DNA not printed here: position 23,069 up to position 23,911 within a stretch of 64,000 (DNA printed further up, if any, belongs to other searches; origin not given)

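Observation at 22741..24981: ABC-type ATPase + 180-aa partner + PIN nuclease cassette translationally coupled inside a type I R-M operon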

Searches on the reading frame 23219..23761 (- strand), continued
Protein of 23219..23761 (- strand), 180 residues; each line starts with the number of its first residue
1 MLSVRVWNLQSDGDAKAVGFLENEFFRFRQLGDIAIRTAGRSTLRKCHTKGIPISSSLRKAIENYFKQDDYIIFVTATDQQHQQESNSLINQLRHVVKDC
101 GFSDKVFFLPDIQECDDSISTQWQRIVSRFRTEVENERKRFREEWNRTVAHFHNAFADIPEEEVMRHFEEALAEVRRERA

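Call 27: search_protein_families(library=pfam, proteins=[L045:10732-11223:+, L029:10913-11404:+, L029:10572-10916:+, L011:10587-10901:+, L001:9200-9502:+, L001:9490-9900:+, L013:10530-10910:+, L023:10540-10794:+, L035:10565-10834:+, L008:6233-6553:+], max_evalue=0.1)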
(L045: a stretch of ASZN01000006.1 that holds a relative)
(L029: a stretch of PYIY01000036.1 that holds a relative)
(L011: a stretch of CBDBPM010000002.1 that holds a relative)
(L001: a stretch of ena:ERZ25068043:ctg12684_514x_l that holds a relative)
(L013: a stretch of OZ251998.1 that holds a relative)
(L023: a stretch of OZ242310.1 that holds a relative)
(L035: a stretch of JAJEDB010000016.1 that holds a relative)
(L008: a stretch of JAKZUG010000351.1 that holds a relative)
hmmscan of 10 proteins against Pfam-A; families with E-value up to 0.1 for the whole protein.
L045:10732-11223:+ (163 aa): 0 families

L029:10913-11404:+ (163 aa): 1 family
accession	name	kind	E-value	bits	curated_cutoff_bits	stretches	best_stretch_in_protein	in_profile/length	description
PF25367.1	DUF7883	-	0.092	13.1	27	0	109-137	49-79/95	Domain of unknown function (DUF7883)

L029:10572-10916:+ (114 aa): 2 families
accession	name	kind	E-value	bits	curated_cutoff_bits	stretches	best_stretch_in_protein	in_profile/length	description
PF03683.19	UPF0175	-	1.6e-11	44.2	27.9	1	35-80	14-59/75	Uncharacterised protein family (UPF0175)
PF10410.14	DnaB_bind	-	0.045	14.5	20.6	1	15-44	24-54/56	DnaB-helicase binding domain of primase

L011:10587-10901:+ (104 aa): 2 families
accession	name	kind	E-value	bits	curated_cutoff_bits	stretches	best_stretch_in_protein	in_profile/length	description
PF03683.19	UPF0175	-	1.6e-11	44.2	27.9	1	28-76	9-60/75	Uncharacterised protein family (UPF0175)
PF20103.6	DUF6493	-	0.025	14.1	25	1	10-38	16-44/317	Domain of unknown function (DUF6493)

L001:9200-9502:+ (100 aa): 2 families
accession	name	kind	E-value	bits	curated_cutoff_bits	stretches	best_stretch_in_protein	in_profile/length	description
PF02604.26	PhdYeFM_antitox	-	0.0089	16.2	29.8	1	8-48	27-66/74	Antitoxin Phd_YefM, type II toxin-antitoxin system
PF18506.7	RelB-like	-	0.011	16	27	1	4-35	2-33/62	RelB Antitoxin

L001:9490-9900:+ (136 aa): 2 families
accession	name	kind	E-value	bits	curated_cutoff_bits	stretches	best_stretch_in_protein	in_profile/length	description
PF13470.12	PIN_3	-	6.5e-16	59.6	27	1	5-110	2-114/115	PIN domain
PF01850.27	PIN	-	0.0015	19.6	23.6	1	6-92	2-78/120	PIN domain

L013:10530-10910:+ (126 aa): 2 families
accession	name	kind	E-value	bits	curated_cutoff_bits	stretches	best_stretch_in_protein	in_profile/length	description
PF03683.19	UPF0175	-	5.2e-13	48.9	27.9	1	49-94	14-59/75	Uncharacterised protein family (UPF0175)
PF10410.14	DnaB_bind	-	0.097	13.4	20.6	0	29-58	24-54/56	DnaB-helicase binding domain of primase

L023:10540-10794:+ (84 aa): 1 family
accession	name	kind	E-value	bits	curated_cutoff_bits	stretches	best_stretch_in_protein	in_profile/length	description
PF03683.19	UPF0175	-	1.3e-12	47.7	27.9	1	12-57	14-59/75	Uncharacterised protein family (UPF0175)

L035:10565-10834:+ (89 aa): 2 families
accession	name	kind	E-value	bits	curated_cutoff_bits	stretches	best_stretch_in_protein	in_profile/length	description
PF03683.19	UPF0175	-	1.4e-12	47.6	27.9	1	15-60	14-59/75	Uncharacterised protein family (UPF0175)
PF05030.17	SSXT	-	0.09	12.8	26.2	0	7-44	3-36/62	SSXT protein (N-terminal region)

L008:6233-6553:+ (106 aa): 1 family
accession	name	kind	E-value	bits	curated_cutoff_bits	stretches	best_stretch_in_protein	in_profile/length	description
PF04255.20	DUF433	-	1e-11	44.9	23.6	1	22-65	13-56/56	Protein of unknown function (DUF433)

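Call 38: search_solved_structures(query=A2, max_evalue=10)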
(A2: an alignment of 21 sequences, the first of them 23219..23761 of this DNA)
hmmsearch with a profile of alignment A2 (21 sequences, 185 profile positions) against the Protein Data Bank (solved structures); distinct sequences matched with E-value up to 10: 9.
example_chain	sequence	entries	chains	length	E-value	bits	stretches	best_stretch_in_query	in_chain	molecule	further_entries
5tgw_A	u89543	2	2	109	0.47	13.5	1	117-182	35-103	PS1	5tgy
2h57_A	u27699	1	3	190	0.5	13.4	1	59-97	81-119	ADP-ribosylation factor-like protein 6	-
6vbv_3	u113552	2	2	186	0.51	13.4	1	53-97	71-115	ADP-ribosylation factor-like protein 6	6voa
6a8d_A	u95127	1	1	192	0.55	13.3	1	55-93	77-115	ARF/SAR superfamily small monomeric GTP binding protein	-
5zn8_A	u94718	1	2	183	0.68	13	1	43-81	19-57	Isochorismatase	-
6a8l_A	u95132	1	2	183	0.68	13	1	43-81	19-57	Isochorismatase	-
6pta_A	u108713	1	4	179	0.93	12.6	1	56-97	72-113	ADP-ribosylation factor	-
9m1i_G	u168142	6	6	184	1.6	11.8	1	55-95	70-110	ADP-ribosylation factor-like protein 2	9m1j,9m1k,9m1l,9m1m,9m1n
1ksg_A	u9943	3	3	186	1.6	11.8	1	55-95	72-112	arf-like protein 2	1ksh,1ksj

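Call 41: search_protein_families(library=pfam, proteins=[L054:6020-8035:+, L054:8032-8553:+, L054:11160-11918:-, L054:11919-12497:-, L054:12503-13060:-, L054:13159-13677:-, L038:11044-11976:+, L038:11985-14651:-, L038:8546-8821:+, L054:8826-10004:+], max_evalue=0.001)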
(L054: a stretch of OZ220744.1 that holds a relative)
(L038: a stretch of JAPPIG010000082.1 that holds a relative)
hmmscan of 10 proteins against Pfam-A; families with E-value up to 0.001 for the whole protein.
L054:6020-8035:+ (671 aa): 4 families
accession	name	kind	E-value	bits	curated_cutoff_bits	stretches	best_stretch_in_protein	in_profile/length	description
PF13673.13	Acetyltransf_10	-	3.2e-11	43.7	23.6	1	25-135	12-121/128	Acetyltransferase (GNAT) domain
PF00583.31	Acetyltransf_1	-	1.1e-09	39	20.7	1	30-120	19-116/116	Acetyltransferase (GNAT) family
PF13508.13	Acetyltransf_7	-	6.2e-09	36.6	27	1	42-121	3-83/84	Acetyltransferase (GNAT) domain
PF14542.12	Acetyltransf_CG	-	0.00011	22.7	30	1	50-105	7-64/80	GCN5-related N-acetyl-transferase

L054:8032-8553:+ (173 aa): 0 families

L054:11160-11918:- (252 aa): 0 families

L054:11919-12497:- (192 aa): 0 families

L054:12503-13060:- (185 aa): 0 families

L054:13159-13677:- (172 aa): 6 families
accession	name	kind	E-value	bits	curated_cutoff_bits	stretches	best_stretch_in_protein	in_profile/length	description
PF12799.13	LRR_4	-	9.1e-21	73.9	27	2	35-76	1-43/44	Leucine Rich repeats (2 copies)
PF13855.12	LRR_8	-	2.5e-10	40.4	27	2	36-91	2-61/61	Leucine rich repeat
PF00560.39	LRR_1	-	1.8e-07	30.3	20.6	0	80-96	1-17/23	Leucine Rich Repeat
PF23598.1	LRR_14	-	3.9e-05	23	40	1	8-110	17-123/353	Leucine-rich repeat region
PF23952.1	LRR_EndoS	-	0.0002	22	27.9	0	82-129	26-74/116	Endo-beta-N-acetylglucosaminidase EndoS LRR domain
PF23211.1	LRR_LRWD1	-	0.00053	20.2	28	0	39-111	20-96/190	Leucine-rich repeat and WD repeat-containing protein 1, LRR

L038:11044-11976:+ (310 aa): 10 families
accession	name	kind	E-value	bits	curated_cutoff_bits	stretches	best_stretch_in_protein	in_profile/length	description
PF12799.13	LRR_4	-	7e-44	147.3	27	6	146-187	1-43/44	Leucine Rich repeats (2 copies)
PF13855.12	LRR_8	-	2.9e-14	53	27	1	81-136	2-61/61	Leucine rich repeat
PF23952.1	LRR_EndoS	-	8.8e-13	48.9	27.9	1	61-155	26-115/116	Endo-beta-N-acetylglucosaminidase EndoS LRR domain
PF23598.1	LRR_14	-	2.1e-09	37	40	1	133-283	9-166/353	Leucine-rich repeat region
PF23211.1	LRR_LRWD1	-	4.3e-08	33.5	28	0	213-292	22-100/190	Leucine-rich repeat and WD repeat-containing protein 1, LRR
PF00560.39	LRR_1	-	1.8e-05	24.4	20.6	0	147-163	1-17/23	Leucine Rich Repeat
PF14580.12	LRR_9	-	2.2e-05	24.5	30.5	0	57-131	41-120/175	Leucine-rich repeat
PF01827.32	FTH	-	7.3e-05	23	22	0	110-181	28-102/141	FTH domain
PF13516.12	LRR_6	-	0.00014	22.1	23.4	0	148-160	5-17/24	Leucine Rich repeat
PF21493.2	TubZ_C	-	0.00084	19.6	27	0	212-238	18-44/133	Tubulin-like protein TubZ, C-terminal domain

L038:11985-14651:- (888 aa): 2 families
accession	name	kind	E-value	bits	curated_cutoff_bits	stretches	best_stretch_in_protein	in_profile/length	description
PF20629.2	GD_AH_C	-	9.1e-83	277.7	26.8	2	289-527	2-240/242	D-galactarate/Altronate dehydratase, C-terminal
PF04295.18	GD_AH_second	-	6.2e-43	146.6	27.3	2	136-278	1-135/136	D-galactarate dehydratase/Altronate hydrolase, second domain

L038:8546-8821:+ (91 aa): 1 family
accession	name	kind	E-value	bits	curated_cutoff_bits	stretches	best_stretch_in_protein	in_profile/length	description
PF05016.21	ParE_toxin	-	2e-12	47.9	23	1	9-89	1-89/89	ParE toxin of type II toxin-antitoxin system, parDE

L054:8826-10004:+ (392 aa): 5 families
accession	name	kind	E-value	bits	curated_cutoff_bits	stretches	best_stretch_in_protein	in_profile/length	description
PF13304.12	AAA_21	-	9.6e-27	95.3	27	1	29-325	1-304/304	AAA domain, putative AbiEii toxin, Type IV TA system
PF13175.12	AAA_15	-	8.9e-23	81.9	32.1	2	8-52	3-49/374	AAA ATPase domain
PF11398.14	DUF2813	-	7.6e-11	42.4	21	1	277-326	281-327/372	Protein of unknown function (DUF2813)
PF02463.25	SMC_N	-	8.1e-10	38.9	40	1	7-50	1-47/220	RecF/RecN/SMC N terminal domain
PF13476.12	AAA_23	-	2.1e-07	32.2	27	1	10-118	1-87/201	AAA domain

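Call 42: search_protein_representatives(alignment_id=A1)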
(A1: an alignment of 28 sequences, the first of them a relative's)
Query: 28 sequences, 180 profile positions. Proteins with E-value up to 0.001 (for the whole library): 100; up to 1e-10: 46; up to 1e-30: 12. The best 100 are listed.
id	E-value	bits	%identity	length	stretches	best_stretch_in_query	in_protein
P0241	1.1e-84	299.2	-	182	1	1-179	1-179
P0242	9.2e-58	211.4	-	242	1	1-172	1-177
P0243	1.0e-56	208.1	-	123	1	58-180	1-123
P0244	3.1e-55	203.2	-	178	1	1-179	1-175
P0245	1.2e-53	198.1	-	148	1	1-113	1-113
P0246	3.8e-51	189.9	-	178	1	1-180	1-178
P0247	5.5e-48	179.6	-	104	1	1-97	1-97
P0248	1.7e-42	161.7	-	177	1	1-180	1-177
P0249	6.6e-34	133.7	-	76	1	1-75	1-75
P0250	1.8e-32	129.0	-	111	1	1-76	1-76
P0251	2.2e-31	125.5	-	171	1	1-180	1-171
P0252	7.0e-31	123.9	-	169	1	1-180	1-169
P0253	1.3e-30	122.9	-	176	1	1-180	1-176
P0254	5.2e-28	114.5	-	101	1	108-179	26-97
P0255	3.3e-26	108.6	-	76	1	1-61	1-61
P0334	2.0e-04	37.7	-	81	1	135-180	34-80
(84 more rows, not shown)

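Call 45: find_homologous_proteins(query=A3, max_evalue=0.001)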
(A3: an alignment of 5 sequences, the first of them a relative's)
Query A3 (5 sequences) (78 aa, profile of the alignment): 284 proteins with E <= 0.001 among 826 candidates; the best 120 are listed.
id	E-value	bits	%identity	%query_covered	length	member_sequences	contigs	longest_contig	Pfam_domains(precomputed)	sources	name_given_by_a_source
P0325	8.4e-37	142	45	95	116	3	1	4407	-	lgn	-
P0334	1.6e-36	142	46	99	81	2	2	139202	-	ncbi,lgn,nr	ncbi:hypothetical protein L0337_44010 [candidate division KSB1 bacterium]|nr:hypothetical protein [c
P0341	1.3e-35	139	49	95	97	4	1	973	-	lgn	-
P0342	7.9e-35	136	46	99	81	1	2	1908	-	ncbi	-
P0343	8.4e-35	136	45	97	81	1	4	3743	-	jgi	jgi:anti-sigma factor RsiW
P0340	8.7e-35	136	39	95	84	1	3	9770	-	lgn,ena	-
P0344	9.1e-35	136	49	99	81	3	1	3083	-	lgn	-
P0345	1.2e-34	136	46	99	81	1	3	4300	-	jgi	jgi:anti-sigma factor RsiW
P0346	1.2e-34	136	49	99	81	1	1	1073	-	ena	-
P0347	1.3e-34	135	46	99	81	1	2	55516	-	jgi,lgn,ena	-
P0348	1.4e-34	135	48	95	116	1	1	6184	-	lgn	-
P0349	1.7e-34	135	47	99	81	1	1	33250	-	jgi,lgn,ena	-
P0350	1.8e-34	135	49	97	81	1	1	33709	-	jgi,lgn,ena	-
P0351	4.1e-34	134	44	99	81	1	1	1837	-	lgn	-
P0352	4.6e-34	134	45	99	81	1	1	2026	-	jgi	jgi:anti-sigma factor RsiW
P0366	1.3e-32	129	44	99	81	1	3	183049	-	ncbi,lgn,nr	ncbi:MAG: hypothetical protein ONB44_02205 [candidate division KSB1 bacterium]|nr:hypothetical prote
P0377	1.1e-31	126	41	99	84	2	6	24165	-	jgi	-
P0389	1.3e-30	123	44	99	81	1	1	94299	-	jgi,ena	-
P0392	6.8e-30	120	72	100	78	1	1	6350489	-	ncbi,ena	-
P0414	8.9e-29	117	43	88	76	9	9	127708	-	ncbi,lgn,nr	ncbi:hypothetical protein EDS67_11020 [candidate division KSB1 bacterium]|nr:MAG: hypothetical prote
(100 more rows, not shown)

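Call 46: find_encoding_contigs(protein=P0334, flank=3000, max_places=2)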
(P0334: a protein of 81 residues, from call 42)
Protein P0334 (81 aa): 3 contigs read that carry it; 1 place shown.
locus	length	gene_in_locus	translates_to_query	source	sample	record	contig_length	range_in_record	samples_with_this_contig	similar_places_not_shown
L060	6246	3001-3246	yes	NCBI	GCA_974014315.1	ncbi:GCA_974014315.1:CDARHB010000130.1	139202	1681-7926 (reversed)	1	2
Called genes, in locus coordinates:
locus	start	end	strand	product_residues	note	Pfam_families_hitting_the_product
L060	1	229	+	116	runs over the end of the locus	-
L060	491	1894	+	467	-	PF00072:Response_reg, PF02518:HATPase_c, PF14501:HATPase_c_5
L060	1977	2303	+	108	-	-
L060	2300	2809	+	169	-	-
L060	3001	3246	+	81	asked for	-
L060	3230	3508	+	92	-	-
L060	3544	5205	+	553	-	PF00072:Response_reg, PF01266:DAO (faint), PF01946:Thi4 (faint), PF03486:HI0933_like (faint), PF07992:Pyr_redox_2, PF12831:FAD_oxidored (weak), PF13738:Pyr_redox_3, PF00070:Pyr_redox (weak), +1 more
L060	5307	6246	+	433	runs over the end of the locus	PF13476:AAA_23, PF13304:AAA_21, PF13175:AAA_15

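Call 47: find_encoding_contigs(protein=P0366, flank=3000, max_places=2)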
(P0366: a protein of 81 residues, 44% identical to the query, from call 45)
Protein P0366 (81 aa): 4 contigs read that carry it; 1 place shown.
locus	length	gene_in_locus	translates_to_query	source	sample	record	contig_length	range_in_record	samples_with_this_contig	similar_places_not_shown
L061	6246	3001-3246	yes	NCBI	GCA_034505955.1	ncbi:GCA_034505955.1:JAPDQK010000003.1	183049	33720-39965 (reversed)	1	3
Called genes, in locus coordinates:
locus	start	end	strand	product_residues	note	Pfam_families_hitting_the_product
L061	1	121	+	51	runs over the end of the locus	-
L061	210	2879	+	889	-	PF01074:Glyco_hydro_38N, PF09261:Alpha-mann_mid, PF07748:Glyco_hydro_38C, PF17677:Glyco_hydro38C2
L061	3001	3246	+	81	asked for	-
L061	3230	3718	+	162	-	PF13470:PIN_3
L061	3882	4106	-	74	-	-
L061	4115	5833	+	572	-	PF00933:Glyco_hydro_3, PF01915:Glyco_hydro_3_C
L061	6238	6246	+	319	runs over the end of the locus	PF00480:ROK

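Call 48: find_encoding_contigs(protein=P0392, flank=3000, max_places=2)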
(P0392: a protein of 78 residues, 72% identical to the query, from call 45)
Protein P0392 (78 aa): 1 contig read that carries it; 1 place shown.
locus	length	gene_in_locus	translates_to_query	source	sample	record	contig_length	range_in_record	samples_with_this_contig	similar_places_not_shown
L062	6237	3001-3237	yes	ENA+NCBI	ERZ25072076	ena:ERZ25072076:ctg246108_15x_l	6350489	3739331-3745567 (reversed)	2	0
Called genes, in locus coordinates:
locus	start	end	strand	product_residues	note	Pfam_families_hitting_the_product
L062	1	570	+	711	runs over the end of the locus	PF01315:Ald_Xan_dh_C, PF02738:MoCoBD_1, PF20256:MoCoBD_2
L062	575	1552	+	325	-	PF00941:FAD_binding_5, PF03450:CO_deh_flav_C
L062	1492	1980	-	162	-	-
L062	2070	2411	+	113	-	PF04909:Amidohydro_2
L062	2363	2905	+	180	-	PF04909:Amidohydro_2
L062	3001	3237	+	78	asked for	-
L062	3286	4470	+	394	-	PF02746:MR_MLE_N, PF13378:MR_MLE_C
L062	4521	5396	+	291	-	-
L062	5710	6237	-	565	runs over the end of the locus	PF02776:TPP_enzyme_N, PF00205:TPP_enzyme_M, PF02775:TPP_enzyme_C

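Call 49: find_encoding_contigs(protein=P0377, flank=3000, max_places=2)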
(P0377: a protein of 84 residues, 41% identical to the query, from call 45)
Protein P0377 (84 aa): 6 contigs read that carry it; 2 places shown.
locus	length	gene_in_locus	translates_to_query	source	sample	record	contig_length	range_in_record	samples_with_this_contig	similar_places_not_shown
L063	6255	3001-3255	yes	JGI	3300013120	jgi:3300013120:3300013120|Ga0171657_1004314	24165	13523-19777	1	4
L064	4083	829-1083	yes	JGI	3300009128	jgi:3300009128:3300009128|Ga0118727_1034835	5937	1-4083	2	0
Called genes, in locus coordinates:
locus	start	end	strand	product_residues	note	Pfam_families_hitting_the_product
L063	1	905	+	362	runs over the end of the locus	PF02615:Ldh_2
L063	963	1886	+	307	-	PF06089:Asparaginase_II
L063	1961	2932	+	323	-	PF00941:FAD_binding_5, PF03450:CO_deh_flav_C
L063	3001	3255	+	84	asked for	-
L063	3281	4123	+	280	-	-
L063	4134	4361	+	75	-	-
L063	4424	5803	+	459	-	PF00890:FAD_binding_2 (weak), PF01134:GIDA (weak), PF02737:3HCDH_N (faint), PF07992:Pyr_redox_2, PF12831:FAD_oxidored, PF13738:Pyr_redox_3, PF00070:Pyr_redox, PF02852:Pyr_redox_dim, +2 more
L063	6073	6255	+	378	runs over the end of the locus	PF13385:Laminin_G_3, PF00801:PKD, PF18911:PKD_4, PF03958:Secretin_N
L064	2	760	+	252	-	?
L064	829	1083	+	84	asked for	-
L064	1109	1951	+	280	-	-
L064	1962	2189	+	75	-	-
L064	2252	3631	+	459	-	PF00890:FAD_binding_2 (weak), PF01134:GIDA (weak), PF02737:3HCDH_N (faint), PF07992:Pyr_redox_2, PF12831:FAD_oxidored, PF13738:Pyr_redox_3, PF00070:Pyr_redox, PF02852:Pyr_redox_dim, +2 more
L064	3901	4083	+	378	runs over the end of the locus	PF13385:Laminin_G_3, PF00801:PKD, PF18911:PKD_4, PF03958:Secretin_N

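Call 52: find_encoding_contigs(protein=P0347, flank=2000, max_places=2)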
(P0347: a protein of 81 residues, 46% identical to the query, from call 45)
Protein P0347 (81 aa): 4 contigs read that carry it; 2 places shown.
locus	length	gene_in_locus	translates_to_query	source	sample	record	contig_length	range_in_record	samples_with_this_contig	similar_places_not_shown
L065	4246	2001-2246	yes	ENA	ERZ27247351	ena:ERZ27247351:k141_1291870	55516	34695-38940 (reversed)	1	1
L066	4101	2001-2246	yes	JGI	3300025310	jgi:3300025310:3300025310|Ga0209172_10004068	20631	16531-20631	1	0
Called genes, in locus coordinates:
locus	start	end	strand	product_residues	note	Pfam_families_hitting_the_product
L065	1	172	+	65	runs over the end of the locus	-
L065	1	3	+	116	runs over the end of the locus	-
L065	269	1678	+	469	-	PF00072:Response_reg, PF02518:HATPase_c, PF14501:HATPase_c_5 (weak)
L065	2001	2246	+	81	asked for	-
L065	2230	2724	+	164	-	PF13470:PIN_3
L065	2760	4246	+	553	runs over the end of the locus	PF00072:Response_reg, PF01266:DAO (faint), PF01946:Thi4 (weak), PF01494:FAD_binding_3 (faint), PF07992:Pyr_redox_2, PF12831:FAD_oxidored (weak), PF13738:Pyr_redox_3, PF00070:Pyr_redox (weak), +2 more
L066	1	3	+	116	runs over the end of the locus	-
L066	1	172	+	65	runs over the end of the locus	-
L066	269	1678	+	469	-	PF00072:Response_reg, PF02518:HATPase_c, PF14501:HATPase_c_5 (weak)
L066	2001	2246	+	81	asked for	-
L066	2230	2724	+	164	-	PF13470:PIN_3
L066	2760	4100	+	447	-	?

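Call 53: find_encoding_contigs(protein=P0389, flank=2000, max_places=2)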
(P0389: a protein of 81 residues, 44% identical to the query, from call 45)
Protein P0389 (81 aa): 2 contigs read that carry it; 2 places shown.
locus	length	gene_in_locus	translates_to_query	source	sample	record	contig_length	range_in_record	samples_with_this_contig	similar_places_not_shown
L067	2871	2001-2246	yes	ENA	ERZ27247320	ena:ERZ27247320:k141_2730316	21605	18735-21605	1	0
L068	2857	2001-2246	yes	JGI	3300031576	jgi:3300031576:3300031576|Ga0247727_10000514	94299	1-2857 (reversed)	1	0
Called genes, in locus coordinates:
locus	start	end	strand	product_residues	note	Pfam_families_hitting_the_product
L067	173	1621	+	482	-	PF00587:tRNA-synt_2b, PF03129:HGTP_anticodon, PF09180:ProRS-C_1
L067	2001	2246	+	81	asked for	-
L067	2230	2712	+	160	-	PF13470:PIN_3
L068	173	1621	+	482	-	PF00587:tRNA-synt_2b, PF03129:HGTP_anticodon, PF09180:ProRS-C_1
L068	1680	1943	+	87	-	-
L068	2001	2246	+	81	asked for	-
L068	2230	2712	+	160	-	PF13470:PIN_3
